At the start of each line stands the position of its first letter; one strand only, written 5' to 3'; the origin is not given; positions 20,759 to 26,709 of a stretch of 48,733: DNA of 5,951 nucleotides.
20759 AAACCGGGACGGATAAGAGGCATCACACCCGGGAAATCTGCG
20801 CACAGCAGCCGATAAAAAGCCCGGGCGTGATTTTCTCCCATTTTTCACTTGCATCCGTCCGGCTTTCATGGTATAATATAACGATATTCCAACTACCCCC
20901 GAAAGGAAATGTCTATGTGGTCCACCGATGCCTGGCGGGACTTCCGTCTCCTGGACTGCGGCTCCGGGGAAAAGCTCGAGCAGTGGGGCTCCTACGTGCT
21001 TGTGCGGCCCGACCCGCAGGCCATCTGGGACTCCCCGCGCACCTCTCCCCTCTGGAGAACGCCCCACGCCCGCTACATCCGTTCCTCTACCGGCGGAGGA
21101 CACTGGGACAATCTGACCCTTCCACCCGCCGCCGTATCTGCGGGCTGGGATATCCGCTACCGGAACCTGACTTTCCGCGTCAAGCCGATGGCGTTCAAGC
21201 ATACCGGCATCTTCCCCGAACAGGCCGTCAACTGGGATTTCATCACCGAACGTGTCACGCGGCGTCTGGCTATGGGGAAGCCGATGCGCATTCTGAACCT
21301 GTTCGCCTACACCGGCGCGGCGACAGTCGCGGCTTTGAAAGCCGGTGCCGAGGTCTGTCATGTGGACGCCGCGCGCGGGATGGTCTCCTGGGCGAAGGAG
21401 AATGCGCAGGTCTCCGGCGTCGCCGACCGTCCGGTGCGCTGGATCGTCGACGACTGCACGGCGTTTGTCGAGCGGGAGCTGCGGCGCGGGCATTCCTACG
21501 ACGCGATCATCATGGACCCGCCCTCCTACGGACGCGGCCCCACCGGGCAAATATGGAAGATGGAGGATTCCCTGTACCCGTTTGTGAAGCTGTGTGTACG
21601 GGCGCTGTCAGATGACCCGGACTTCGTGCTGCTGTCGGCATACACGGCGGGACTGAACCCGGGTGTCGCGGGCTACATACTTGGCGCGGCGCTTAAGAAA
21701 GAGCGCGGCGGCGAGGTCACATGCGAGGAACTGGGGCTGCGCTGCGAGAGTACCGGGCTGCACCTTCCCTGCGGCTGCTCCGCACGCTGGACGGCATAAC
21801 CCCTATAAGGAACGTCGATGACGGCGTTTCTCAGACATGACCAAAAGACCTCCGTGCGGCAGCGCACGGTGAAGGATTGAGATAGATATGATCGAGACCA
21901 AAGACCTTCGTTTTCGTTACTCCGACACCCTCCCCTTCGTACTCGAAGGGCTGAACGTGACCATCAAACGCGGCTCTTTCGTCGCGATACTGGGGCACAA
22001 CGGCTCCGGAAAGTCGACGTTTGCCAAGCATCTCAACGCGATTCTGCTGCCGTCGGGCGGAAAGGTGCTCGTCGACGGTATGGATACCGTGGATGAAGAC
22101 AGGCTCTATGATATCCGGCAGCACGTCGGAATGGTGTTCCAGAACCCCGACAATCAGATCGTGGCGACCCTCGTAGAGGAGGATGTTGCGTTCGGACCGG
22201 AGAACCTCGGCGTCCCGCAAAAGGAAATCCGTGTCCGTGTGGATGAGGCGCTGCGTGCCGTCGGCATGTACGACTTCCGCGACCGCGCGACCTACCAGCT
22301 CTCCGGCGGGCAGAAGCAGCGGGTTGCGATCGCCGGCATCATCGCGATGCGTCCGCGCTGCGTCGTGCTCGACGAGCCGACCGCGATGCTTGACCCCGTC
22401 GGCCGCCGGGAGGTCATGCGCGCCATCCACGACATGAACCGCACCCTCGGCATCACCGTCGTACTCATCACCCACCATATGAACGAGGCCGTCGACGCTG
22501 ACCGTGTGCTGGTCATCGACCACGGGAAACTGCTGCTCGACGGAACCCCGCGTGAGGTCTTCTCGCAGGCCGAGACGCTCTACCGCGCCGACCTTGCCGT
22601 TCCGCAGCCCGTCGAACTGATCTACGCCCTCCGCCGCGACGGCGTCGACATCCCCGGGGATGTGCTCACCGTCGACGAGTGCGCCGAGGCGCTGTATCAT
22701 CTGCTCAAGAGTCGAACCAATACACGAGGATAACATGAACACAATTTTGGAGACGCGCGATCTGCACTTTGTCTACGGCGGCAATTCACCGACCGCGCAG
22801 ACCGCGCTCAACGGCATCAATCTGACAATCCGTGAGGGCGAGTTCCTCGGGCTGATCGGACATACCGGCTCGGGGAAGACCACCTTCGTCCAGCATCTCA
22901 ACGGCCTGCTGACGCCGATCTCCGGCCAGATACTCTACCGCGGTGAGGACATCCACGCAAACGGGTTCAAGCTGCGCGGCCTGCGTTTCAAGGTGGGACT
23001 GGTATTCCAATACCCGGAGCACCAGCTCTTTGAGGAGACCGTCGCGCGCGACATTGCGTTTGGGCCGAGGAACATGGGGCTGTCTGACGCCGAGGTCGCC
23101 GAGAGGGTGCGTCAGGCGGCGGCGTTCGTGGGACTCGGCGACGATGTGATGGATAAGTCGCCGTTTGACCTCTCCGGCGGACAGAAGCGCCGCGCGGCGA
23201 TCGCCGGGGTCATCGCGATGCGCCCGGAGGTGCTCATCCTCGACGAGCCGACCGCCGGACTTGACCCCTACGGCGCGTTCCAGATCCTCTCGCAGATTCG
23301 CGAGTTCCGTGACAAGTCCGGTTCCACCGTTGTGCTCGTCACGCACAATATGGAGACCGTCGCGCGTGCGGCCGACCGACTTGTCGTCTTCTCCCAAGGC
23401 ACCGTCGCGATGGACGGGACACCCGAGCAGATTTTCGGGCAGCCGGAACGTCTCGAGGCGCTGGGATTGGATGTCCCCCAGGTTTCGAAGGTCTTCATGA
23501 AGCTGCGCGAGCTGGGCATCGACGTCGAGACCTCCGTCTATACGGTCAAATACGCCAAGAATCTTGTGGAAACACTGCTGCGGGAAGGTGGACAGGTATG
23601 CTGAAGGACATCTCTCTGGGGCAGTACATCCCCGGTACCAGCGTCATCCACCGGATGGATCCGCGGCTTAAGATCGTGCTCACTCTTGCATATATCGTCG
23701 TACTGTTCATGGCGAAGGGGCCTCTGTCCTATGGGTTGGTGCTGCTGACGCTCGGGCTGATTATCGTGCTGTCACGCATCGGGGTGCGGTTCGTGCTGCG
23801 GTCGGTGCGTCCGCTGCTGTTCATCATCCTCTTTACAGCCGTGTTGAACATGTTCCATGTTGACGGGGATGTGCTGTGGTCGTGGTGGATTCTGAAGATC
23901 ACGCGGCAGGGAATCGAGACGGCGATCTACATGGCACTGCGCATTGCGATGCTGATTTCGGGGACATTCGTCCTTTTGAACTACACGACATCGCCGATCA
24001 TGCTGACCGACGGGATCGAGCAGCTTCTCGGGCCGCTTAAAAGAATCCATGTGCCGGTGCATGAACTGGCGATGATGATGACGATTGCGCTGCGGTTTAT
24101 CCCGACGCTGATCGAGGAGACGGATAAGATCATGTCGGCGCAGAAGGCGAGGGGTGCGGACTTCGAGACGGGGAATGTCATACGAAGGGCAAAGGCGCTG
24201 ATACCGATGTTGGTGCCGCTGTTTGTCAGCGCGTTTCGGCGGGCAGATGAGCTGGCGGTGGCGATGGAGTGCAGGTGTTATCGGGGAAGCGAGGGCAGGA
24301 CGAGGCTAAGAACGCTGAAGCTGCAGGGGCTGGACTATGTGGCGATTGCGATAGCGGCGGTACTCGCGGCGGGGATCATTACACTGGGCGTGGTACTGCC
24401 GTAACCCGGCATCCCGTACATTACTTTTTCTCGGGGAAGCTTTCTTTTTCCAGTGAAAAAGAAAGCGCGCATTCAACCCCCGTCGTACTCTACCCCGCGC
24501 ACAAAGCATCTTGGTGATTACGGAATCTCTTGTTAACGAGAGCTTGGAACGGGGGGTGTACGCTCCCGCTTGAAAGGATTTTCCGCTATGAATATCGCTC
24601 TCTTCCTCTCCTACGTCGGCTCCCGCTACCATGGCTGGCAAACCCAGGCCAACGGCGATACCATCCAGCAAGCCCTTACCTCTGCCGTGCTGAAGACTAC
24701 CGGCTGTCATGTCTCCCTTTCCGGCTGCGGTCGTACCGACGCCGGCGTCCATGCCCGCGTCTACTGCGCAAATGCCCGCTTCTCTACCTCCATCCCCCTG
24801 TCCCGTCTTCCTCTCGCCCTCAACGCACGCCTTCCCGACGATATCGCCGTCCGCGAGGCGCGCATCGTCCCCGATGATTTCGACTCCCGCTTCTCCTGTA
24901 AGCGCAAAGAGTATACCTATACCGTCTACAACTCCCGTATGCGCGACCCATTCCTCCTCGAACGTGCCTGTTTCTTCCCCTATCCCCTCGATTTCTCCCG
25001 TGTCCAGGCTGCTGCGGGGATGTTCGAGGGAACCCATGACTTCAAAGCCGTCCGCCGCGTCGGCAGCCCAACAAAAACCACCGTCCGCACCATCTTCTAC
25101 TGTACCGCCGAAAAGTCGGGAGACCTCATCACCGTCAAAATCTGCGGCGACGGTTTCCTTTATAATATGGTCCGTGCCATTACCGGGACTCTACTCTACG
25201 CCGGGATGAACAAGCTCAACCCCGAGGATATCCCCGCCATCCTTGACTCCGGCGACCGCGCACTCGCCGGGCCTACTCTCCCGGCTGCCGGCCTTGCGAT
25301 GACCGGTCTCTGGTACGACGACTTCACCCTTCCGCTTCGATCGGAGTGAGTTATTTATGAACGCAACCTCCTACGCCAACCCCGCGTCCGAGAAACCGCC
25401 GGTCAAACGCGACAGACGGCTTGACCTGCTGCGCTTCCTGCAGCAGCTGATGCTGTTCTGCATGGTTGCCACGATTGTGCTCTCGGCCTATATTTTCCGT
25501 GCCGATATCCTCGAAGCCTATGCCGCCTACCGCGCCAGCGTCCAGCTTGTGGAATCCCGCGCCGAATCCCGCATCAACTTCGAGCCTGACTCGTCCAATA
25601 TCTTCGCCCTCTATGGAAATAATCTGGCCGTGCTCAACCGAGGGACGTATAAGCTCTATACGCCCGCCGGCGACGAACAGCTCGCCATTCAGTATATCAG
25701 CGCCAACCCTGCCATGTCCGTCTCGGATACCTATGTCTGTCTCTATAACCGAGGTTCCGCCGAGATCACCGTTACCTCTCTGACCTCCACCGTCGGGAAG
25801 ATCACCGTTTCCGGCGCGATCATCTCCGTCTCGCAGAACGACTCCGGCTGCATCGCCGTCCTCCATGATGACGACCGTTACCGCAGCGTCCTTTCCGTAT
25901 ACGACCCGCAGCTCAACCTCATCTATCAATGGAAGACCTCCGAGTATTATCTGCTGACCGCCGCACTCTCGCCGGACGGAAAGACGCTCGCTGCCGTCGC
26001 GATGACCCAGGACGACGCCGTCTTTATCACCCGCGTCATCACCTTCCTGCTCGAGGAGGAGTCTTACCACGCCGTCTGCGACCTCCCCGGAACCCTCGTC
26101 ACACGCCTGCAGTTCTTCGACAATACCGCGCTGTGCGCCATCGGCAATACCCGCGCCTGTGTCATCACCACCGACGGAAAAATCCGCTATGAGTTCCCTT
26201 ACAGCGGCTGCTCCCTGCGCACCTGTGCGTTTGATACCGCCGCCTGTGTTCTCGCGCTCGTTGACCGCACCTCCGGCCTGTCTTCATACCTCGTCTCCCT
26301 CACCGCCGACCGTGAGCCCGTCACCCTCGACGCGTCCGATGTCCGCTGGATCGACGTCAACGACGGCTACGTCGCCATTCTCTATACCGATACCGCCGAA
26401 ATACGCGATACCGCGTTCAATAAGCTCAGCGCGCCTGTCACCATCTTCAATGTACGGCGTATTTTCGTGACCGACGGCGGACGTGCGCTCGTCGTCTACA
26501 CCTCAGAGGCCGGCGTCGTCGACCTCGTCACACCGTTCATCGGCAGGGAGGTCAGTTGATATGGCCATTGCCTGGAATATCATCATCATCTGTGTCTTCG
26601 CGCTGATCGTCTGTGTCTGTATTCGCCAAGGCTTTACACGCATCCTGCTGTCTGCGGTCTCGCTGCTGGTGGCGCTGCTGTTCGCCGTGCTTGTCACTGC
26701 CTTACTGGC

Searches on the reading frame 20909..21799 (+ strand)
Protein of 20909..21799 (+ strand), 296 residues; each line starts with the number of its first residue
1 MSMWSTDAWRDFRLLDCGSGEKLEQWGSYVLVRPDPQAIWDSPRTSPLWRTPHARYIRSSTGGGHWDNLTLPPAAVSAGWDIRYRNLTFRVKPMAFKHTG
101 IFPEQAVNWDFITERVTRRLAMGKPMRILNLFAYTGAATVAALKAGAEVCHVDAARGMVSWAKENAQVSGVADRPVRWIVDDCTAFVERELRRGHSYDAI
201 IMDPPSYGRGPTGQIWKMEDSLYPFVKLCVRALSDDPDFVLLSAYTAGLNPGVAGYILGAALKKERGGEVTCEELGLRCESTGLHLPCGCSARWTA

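Call 73: search_protein_families(library=pfam, proteins=[window:20909-21799:+], max_evalue=0.0001)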
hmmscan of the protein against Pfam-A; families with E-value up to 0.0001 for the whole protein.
window:20909-21799:+ (296 aa): 1 family
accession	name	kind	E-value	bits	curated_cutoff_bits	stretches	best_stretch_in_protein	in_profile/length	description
PF10672.15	Methyltrans_SAM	-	4.5e-12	46.3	27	1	77-210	83-209/286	S-adenosylmethionine-dependent methyltransferase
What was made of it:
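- Tried and rejected: Two of the three plus-strand alternatives tested did: a SAM methyltransferase at 20909-21799 and an ECF ATPase at 21888-22733, not a sugar permease (call 73).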

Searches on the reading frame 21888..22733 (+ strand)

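Call 73: search_protein_families(library=pfam, proteins=[window:21888-22733:+], max_evalue=0.0001)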
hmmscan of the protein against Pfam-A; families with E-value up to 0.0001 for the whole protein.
window:21888-22733:+ (281 aa): 3 families
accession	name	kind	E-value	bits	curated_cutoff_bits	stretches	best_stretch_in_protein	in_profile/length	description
PF00005.33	ABC_tran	-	1e-32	114.1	25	1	19-166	1-137/137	ABC transporter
PF02463.25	SMC_N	-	2.3e-09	37.4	40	1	30-203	25-206/220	RecF/RecN/SMC N terminal domain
PF13304.12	AAA_21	-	2.1e-07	31.7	27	0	132-199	232-301/304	AAA domain, putative AbiEii toxin, Type IV TA system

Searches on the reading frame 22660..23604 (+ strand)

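Call 16: search_protein_families(library=pfam, proteins=[window:22660-23604:+], max_evalue=0.001)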
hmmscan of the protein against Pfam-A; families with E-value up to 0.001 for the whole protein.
window:22660-23604:+ (314 aa): 3 families
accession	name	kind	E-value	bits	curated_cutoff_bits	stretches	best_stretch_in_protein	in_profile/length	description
PF00005.33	ABC_tran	-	2e-31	109.9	25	1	50-199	1-137/137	ABC transporter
PF13304.12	AAA_21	-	7.9e-11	43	27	1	168-234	235-303/304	AAA domain, putative AbiEii toxin, Type IV TA system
PF02463.25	SMC_N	-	5.3e-05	23.2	40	1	62-245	26-213/220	RecF/RecN/SMC N terminal domain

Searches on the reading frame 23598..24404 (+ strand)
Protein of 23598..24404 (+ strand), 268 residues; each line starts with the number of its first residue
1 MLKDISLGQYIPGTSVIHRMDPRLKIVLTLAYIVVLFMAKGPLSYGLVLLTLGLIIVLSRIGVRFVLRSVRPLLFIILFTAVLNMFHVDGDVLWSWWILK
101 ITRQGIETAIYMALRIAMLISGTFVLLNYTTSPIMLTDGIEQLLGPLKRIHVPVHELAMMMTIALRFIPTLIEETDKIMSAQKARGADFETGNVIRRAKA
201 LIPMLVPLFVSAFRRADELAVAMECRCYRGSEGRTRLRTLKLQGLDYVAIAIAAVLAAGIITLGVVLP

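Call 16: search_protein_families(library=pfam, proteins=[window:23598-24404:+], max_evalue=0.001)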
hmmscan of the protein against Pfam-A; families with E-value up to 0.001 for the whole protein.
window:23598-24404:+ (268 aa): 1 family
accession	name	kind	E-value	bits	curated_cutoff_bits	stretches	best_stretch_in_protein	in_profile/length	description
PF02361.21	CbiQ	-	1.1e-48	166.2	25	1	14-235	2-214/216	Cobalt transport protein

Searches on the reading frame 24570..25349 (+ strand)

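Call 16: search_protein_families(library=pfam, proteins=[window:24570-25349:+], max_evalue=0.001)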
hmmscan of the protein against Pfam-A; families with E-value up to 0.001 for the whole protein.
window:24570-25349:+ (259 aa): 1 family
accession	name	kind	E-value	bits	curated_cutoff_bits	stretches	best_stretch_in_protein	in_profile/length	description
PF01416.25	PseudoU_synth_1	-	2.1e-39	134.8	23.3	2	148-249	1-107/108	tRNA pseudouridine synthase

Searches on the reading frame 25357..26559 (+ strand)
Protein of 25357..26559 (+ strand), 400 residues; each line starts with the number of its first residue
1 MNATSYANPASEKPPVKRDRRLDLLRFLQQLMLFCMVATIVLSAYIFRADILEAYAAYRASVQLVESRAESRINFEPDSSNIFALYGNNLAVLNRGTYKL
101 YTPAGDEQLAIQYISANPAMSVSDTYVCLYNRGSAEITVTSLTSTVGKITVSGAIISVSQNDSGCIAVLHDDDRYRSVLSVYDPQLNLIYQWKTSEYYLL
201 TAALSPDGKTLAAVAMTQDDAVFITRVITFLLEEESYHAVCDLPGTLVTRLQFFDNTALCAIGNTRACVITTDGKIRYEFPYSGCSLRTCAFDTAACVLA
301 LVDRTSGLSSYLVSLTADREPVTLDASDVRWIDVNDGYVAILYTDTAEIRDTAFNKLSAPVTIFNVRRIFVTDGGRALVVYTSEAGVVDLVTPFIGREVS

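Call 15: search_protein_families(library=pfam, proteins=[window:25357-26559:+], max_evalue=0.001)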
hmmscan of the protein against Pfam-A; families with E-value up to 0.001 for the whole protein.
window:25357-26559:+ (400 aa): 1 family
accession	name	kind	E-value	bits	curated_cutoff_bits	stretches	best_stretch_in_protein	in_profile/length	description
PF18975.6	DUF5711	-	8.4e-26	91.4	26.3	1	70-277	11-227/344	Family of unknown function (DUF5711)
